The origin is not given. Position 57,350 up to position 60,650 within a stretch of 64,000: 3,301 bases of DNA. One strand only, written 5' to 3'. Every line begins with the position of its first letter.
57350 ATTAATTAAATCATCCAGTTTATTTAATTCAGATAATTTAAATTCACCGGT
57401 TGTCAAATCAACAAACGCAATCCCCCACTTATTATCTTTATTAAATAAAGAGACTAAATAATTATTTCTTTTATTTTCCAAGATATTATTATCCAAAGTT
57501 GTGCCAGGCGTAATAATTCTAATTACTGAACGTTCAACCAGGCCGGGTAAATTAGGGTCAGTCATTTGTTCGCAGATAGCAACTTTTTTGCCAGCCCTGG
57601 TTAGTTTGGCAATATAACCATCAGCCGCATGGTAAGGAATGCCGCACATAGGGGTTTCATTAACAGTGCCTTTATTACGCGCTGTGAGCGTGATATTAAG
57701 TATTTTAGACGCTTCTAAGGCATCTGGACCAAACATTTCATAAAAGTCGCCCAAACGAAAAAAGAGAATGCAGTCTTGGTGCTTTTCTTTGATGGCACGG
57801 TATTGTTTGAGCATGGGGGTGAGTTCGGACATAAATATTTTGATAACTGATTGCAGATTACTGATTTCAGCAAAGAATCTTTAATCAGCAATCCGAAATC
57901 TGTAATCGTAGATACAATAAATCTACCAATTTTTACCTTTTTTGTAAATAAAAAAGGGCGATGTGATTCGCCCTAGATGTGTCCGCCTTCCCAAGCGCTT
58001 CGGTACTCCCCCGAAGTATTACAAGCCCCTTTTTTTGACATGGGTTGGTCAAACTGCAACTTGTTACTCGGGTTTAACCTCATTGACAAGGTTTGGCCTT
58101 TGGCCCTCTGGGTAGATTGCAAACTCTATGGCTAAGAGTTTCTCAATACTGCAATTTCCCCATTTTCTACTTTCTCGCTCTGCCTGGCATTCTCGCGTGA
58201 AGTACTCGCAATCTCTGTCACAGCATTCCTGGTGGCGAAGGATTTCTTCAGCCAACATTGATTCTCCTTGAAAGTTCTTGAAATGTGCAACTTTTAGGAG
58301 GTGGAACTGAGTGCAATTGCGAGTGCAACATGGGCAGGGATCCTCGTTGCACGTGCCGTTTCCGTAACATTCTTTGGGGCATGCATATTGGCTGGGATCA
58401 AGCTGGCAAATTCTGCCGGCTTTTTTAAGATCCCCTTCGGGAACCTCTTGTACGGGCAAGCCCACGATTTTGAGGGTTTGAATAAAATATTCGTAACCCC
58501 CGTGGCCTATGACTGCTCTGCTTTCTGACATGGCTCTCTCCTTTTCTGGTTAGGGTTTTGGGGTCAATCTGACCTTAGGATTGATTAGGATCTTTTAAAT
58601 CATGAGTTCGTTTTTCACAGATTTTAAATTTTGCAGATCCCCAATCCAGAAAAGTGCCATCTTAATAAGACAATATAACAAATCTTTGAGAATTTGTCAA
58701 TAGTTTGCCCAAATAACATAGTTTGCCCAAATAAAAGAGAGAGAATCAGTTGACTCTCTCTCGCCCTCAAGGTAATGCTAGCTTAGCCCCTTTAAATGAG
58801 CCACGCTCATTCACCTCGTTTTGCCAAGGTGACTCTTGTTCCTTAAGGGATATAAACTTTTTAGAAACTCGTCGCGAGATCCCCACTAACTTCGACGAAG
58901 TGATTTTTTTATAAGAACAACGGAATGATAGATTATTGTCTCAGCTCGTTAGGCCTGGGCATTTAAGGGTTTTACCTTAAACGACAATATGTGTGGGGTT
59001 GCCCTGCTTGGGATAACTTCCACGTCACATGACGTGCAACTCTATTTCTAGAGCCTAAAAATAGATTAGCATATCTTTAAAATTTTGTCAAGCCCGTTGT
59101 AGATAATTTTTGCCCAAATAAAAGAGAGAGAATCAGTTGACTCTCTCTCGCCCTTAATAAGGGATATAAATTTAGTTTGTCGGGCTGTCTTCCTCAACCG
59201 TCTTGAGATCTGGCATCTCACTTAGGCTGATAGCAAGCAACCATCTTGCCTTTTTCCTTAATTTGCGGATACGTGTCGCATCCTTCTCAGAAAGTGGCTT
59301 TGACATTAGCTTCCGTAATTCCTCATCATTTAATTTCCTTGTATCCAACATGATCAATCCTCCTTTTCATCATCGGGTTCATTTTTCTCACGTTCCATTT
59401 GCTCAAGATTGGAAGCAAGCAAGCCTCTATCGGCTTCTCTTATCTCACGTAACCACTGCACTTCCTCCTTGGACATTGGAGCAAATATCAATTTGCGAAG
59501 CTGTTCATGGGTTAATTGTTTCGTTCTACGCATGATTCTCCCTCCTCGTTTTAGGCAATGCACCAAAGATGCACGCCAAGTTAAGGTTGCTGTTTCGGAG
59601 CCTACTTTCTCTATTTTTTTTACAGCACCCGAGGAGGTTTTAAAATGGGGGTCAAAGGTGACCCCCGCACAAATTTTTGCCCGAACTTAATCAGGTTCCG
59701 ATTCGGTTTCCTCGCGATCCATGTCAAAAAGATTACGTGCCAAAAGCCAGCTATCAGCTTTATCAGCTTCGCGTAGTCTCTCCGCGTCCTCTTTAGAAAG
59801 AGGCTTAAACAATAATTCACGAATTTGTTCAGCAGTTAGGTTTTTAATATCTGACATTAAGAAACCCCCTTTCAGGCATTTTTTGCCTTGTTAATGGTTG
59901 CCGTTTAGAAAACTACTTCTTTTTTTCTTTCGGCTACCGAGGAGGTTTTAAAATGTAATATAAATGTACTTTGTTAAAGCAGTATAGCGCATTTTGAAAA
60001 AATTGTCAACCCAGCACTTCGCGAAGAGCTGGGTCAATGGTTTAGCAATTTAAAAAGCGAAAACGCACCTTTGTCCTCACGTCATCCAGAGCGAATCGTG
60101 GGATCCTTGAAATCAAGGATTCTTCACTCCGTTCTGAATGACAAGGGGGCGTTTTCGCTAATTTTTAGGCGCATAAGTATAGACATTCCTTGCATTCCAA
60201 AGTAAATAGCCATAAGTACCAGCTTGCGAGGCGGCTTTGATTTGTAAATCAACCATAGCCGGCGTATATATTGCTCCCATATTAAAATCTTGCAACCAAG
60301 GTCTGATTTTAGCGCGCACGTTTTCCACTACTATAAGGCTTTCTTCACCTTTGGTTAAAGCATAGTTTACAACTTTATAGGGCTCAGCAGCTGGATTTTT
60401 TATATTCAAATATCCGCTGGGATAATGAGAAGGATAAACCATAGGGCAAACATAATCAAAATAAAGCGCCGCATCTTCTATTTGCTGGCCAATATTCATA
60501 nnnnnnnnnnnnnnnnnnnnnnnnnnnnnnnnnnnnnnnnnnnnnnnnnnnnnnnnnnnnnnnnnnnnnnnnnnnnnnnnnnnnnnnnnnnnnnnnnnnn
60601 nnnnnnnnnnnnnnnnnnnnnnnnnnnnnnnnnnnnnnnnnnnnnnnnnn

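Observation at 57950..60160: GC-richer islet after mutS: Cys-rich protein, ncRNA candidate and an operon of three paralogous small acidic-tailed proteins with anti-SD elements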

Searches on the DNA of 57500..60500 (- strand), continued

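Call 76: search_with_rna_model(model_id=R1, sources=[L016, L017, L018, L019, L020, L021, L022, L023, L024, L025, L026, L027, L028, L029, L030, L031, L032, L033, L034, L035, L036, L037, L038, L039, L040, L041, L042, L043, L044, L045, L046, L047, L048, L049, L050, L051, L052, L053, L054, L055, L056, L057, L058, L059, L060, L061, L062, L063, L064, L065, L066, L067, L068, L069, L070, L071, L072, L073, L074, L075, L076], max_evalue=0.01)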
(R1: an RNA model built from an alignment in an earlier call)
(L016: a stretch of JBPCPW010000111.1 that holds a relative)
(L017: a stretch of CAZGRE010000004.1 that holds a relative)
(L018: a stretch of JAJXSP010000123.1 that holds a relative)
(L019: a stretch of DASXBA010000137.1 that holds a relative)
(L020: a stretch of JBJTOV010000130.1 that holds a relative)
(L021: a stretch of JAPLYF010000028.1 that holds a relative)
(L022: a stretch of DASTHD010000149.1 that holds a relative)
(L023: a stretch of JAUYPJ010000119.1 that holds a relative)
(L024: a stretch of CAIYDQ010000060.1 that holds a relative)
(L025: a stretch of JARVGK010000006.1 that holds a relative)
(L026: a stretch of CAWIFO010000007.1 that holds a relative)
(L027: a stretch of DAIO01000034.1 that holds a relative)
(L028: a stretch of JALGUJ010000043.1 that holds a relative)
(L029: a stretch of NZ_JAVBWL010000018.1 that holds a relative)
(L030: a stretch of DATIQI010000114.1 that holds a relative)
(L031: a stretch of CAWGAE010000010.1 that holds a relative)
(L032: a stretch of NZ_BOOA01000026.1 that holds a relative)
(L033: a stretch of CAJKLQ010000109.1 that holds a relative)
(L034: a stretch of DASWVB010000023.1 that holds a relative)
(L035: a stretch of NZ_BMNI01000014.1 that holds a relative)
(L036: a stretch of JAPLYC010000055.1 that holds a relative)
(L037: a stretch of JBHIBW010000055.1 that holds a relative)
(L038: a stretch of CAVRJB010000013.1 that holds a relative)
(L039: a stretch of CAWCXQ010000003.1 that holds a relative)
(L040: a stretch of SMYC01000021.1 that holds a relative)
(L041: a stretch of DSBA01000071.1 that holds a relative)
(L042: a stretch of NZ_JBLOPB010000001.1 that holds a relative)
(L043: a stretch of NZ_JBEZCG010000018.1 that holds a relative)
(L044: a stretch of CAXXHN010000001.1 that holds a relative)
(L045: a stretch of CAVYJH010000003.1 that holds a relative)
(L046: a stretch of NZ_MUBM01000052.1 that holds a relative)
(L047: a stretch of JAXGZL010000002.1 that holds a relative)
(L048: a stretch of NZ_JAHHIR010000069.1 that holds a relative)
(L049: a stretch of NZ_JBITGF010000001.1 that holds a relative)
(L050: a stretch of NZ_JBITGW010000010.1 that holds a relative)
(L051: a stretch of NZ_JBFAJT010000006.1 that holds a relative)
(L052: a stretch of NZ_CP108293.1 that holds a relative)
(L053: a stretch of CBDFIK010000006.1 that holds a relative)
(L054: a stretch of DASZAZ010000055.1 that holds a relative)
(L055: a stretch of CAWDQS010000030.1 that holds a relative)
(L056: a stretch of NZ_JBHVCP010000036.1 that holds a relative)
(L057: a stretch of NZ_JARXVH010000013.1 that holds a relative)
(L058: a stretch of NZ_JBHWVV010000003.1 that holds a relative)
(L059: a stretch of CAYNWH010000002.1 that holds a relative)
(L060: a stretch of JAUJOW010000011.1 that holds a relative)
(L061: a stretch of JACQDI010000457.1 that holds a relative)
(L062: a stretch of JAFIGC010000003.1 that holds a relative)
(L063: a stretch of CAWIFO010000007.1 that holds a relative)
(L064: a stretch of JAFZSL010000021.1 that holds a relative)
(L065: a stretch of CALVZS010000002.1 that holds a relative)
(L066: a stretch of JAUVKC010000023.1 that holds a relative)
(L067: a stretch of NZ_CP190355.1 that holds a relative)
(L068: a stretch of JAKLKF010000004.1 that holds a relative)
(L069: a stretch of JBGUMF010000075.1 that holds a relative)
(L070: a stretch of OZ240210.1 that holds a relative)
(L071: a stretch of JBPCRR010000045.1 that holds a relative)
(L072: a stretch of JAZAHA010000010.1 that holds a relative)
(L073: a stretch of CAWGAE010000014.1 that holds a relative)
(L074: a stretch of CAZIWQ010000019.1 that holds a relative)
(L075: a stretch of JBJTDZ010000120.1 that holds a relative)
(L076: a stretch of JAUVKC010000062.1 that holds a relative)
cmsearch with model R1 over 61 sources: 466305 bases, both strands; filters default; matches with E-value up to 0.01: 12.
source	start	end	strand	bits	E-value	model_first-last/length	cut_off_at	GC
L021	2471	2594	+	96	1.7e-21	1-119/119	no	0.37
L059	7151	7279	-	84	2.2e-18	1-119/119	no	0.41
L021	2081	2214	+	82.4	5.6e-18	1-119/119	no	0.45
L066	4334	4439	-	72.7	1.9e-15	1-119/119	no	0.35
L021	1241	1374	+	70.2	8.4e-15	1-119/119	no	0.37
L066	3836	3966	-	68.3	2.5e-14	1-119/119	no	0.42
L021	2861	3012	+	60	3.8e-12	1-119/119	no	0.38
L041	986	1110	+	58.4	9.7e-12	1-119/119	no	0.39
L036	2491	2608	+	57.6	1.6e-11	1-119/119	no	0.47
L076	5950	6043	+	55.3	6.1e-11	1-107/119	3'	0.37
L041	1726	1846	+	54.7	8.7e-11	1-119/119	no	0.45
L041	176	296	+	49.4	2e-09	1-119/119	no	0.44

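Call 89: search_with_rna_model(model_id=R1, sources=[window, L001, L004, L005, L006, L007, L009, L011, L012, L014, L021, L036, L059, L076], max_evalue=0.0001, make_alignment=true)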
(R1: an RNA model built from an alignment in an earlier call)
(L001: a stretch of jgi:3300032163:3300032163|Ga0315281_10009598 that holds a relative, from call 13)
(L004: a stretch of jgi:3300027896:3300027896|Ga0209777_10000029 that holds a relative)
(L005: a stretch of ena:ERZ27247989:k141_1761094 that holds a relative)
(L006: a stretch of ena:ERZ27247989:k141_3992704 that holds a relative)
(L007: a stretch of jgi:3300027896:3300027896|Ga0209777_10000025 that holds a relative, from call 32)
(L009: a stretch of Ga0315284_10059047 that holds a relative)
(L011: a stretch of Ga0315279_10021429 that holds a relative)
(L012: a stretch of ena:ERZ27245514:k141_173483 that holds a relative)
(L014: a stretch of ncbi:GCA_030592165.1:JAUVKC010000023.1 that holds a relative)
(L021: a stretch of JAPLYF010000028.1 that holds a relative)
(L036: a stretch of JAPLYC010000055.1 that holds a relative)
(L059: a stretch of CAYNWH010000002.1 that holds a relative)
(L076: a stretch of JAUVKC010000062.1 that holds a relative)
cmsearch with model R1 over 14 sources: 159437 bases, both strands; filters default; matches with E-value up to 0.0001: 25.
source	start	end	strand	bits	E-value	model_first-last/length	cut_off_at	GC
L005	1198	1319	+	111.5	5.6e-26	1-119/119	no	0.39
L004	6731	6843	+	110.3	1.1e-25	1-119/119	no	0.39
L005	883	995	+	103.2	7.9e-24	1-119/119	no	0.4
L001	6252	6363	+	102.4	1.3e-23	1-119/119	no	0.36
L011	3879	3991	+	101.8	1.8e-23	1-119/119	no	0.37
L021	2471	2594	+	96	5.9e-22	1-119/119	no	0.37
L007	5941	6048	+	93.5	2.6e-21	1-119/119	no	0.42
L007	5616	5733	+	91.5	8.6e-21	1-119/119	no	0.36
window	59852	59956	-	91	1.1e-20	1-119/119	no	0.37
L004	6319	6448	+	85.1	3.8e-19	1-119/119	no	0.42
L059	7151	7279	-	84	7.4e-19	1-119/119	no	0.41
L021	2081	2214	+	82.4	1.9e-18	1-119/119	no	0.45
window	59528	59648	-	76.6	6.4e-17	1-119/119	no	0.45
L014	34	139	+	72.7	6.5e-16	1-119/119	no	0.35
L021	1241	1374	+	70.2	2.9e-15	1-119/119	no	0.37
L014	507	637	+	68.3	8.7e-15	1-119/119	no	0.42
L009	3868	4006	+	67.7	1.3e-14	1-119/119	no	0.43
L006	601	719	+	65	6.2e-14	1-119/119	no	0.39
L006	924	1029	+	61.8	4.3e-13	1-94/119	3'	0.42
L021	2861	3012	+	60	1.3e-12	1-119/119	no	0.38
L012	1004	1128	+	58.4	3.3e-12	1-119/119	no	0.39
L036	2491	2608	+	57.6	5.3e-12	1-119/119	no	0.47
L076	5950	6043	+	55.3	2.1e-11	1-107/119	3'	0.37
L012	1744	1864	+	54.7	3e-11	1-119/119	no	0.45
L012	194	314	+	49.4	7e-10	1-119/119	no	0.44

Alignment A10: 25 matches aligned to the model, 210 columns, each read 5' to 3' on its own strand. Consensus structure (alignment columns), stored with it:
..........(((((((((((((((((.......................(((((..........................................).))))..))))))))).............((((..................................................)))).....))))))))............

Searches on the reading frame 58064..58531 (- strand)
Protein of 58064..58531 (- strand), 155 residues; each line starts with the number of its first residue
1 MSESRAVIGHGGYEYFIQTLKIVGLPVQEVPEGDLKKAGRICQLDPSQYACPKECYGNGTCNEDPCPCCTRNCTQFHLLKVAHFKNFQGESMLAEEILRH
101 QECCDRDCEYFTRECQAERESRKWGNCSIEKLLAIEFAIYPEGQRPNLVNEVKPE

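Call 5: search_protein_families(library=pfam, proteins=[window:58064-58531:-], max_evalue=1)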
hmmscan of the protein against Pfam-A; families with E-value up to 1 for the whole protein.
window:58064-58531:- (155 aa): 0 families

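Call 7: search_protein_families(library=ncbifam, proteins=[window:58064-58531:-], max_evalue=10)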
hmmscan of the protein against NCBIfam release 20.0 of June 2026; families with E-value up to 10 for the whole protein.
window:58064-58531:- (155 aa): 0 families

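Call 8: search_protein_families(library=phrogs, proteins=[window:58064-58531:-], max_evalue=10)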
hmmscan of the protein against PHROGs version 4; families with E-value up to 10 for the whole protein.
window:58064-58531:- (155 aa): 0 families

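Call 9: search_protein_families(library=padloc, proteins=[window:58064-58531:-], max_evalue=10)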
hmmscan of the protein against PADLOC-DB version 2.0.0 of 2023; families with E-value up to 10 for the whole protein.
window:58064-58531:- (155 aa): 0 families

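Call 12: find_homologous_proteins(query=window:58064-58531:-, max_evalue=0.01)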
Query window:58064-58531:- (155 aa): 3 proteins with E <= 0.01 among 12 candidates.
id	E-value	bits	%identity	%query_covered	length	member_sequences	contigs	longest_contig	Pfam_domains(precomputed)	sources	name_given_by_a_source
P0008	2.5e-104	364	100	100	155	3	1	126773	-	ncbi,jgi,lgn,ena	ncbi:MAG: hypothetical protein WC460_03420 [Patescibacteria group bacterium]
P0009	7.2e-69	249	70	100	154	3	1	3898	-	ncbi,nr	ncbi:MAG: hypothetical protein NT116_04875 [Candidatus Parcubacteria bacterium]|nr:hypothetical prot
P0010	1.8e-66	241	68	98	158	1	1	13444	-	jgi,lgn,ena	-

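Call 13: find_encoding_contigs(protein=P0010, flank=7000, max_places=4)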
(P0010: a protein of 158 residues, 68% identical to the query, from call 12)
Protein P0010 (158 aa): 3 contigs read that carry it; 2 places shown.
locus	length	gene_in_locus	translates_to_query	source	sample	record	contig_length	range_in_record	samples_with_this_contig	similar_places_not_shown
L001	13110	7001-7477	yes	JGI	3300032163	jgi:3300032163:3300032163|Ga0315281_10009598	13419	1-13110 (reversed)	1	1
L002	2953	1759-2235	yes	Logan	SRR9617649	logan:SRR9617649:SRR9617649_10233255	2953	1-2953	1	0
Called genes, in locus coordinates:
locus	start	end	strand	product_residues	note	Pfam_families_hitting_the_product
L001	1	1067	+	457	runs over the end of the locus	?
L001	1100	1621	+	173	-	PF08123:DOT1 (weak)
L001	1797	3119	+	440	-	PF01071:GARS_A (weak), PF13535:ATP-grasp_4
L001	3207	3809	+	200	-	-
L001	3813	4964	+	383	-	PF13200:DUF4015, PF14871:GHL6 (weak)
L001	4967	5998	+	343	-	PF01145:Band_7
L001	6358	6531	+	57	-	-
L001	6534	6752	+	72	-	-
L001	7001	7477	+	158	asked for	-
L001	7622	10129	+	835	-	PF01624:MutS_I, PF05188:MutS_II, PF05192:MutS_III, PF05190:MutS_IV, PF00488:MutS_V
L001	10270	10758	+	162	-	-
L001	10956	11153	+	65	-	-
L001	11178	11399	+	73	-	-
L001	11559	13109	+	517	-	?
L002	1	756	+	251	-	?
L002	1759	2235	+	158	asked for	-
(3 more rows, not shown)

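Call 14: find_encoding_contigs(protein=P0009, flank=5000, max_places=4)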
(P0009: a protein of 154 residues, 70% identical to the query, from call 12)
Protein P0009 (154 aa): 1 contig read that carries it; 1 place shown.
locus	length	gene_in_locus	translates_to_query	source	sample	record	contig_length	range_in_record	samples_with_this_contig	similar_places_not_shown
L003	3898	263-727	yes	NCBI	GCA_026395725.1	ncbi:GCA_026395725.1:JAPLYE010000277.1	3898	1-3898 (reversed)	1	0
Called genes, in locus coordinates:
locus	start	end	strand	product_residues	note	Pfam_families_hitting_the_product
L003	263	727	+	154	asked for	-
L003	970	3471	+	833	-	PF01624:MutS_I, PF05188:MutS_II, PF05192:MutS_III, PF05190:MutS_IV, PF00488:MutS_V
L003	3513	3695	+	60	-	-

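Call 30: find_homologous_proteins(query=A4, max_evalue=1)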
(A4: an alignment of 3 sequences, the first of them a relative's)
Query A4 (3 sequences) (155 aa, profile of the alignment): 5 proteins with E <= 1 among 1789 candidates.
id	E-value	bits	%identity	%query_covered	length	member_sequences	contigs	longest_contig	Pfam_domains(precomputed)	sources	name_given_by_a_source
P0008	2.6e-92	325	100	100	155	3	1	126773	-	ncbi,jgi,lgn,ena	ncbi:MAG: hypothetical protein WC460_03420 [Patescibacteria group bacterium]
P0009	7.6e-91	320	70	100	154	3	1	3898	-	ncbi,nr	ncbi:MAG: hypothetical protein NT116_04875 [Candidatus Parcubacteria bacterium]|nr:hypothetical prot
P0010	2.6e-89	315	68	98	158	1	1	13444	-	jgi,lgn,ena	-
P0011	8.7e-60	219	61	77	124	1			-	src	-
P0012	2.0e-37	147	39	95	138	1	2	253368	-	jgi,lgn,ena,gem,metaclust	metaclust:\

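Call 32: find_encoding_contigs(protein=P0012, flank=7000, max_places=3)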
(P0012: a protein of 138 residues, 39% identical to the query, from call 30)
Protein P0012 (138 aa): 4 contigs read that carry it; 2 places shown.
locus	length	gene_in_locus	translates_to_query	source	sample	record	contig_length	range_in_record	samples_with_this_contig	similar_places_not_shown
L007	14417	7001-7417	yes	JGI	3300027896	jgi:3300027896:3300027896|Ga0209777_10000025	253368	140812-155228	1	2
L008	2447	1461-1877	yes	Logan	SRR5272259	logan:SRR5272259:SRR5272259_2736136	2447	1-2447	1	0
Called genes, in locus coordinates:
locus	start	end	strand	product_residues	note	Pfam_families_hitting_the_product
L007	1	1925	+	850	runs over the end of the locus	PF00690:Cation_ATPase_N, PF00122:E1-E2_ATPase, PF00702:Hydrolase, PF13246:Cation_ATPase, PF00689:Cation_ATPase_C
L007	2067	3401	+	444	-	PF01071:GARS_A (weak), PF07478:Dala_Dala_lig_C (faint), PF13535:ATP-grasp_4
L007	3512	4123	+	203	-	-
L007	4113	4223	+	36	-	-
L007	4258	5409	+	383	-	PF13200:DUF4015, PF14871:GHL6 (weak)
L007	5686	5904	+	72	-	-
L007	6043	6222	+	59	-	-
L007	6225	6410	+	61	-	-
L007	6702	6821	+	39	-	-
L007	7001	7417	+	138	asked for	-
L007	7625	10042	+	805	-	PF01624:MutS_I, PF05188:MutS_II, PF05192:MutS_III, PF05190:MutS_IV, PF00488:MutS_V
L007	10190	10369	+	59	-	-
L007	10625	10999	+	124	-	-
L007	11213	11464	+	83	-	-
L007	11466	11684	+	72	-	-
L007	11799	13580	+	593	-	PF02518:HATPase_c, PF13589:HATPase_c_3, PF01119:DNA_mis_repair, PF08676:MutL_C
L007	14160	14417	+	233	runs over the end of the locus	PF18306:LDcluster4, PF03641:Lysine_decarbox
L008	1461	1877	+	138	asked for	-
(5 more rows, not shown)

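Call 39: predict_structure(alignment_id=A4)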
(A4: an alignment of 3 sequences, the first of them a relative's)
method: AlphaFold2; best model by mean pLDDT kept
length: 155 residues; sequences in the alignment: 3
mean_pLDDT: 42.5   pTM: 0.28
mean pLDDT of the five models: 42.5, 36.6, 36.4, 32.6, 32.2
residues with pLDDT >= 90: 0; 70-90: 0; 50-70: 31; < 50: 124
segments of 3 or more residues with pLDDT < 50: 1-12, 22-26, 34-64, 67-108, 124-155
pLDDT, mean of each block of 10 residues (from residue 1): 29 51 48 44 33 38 49 47 45 40 44 56 49 36 35 28
secondary structure, 60 per line:
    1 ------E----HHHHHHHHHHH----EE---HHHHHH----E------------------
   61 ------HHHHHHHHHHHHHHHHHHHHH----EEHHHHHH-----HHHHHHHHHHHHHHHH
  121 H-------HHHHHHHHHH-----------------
elements in order: H12-22 H32-37 H67-87 H94-99 H105-121 H129-138

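Call 97: search_protein_families(library=pfam, proteins=[P0012], max_evalue=1)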
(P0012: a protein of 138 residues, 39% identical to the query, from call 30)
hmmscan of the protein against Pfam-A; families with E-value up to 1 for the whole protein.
P0012 (138 aa): 2 families
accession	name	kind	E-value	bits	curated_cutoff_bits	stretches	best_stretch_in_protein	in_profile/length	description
PF22247.2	Diox-like_N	-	0.13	12.9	27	1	18-45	19-46/60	Catechol 2,3-dioxygenase-like N-terminal domain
PF08032.17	SpoU_sub_bind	-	0.16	12.8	22.8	1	13-37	32-56/76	RNA 2'-O ribose methyltransferase substrate binding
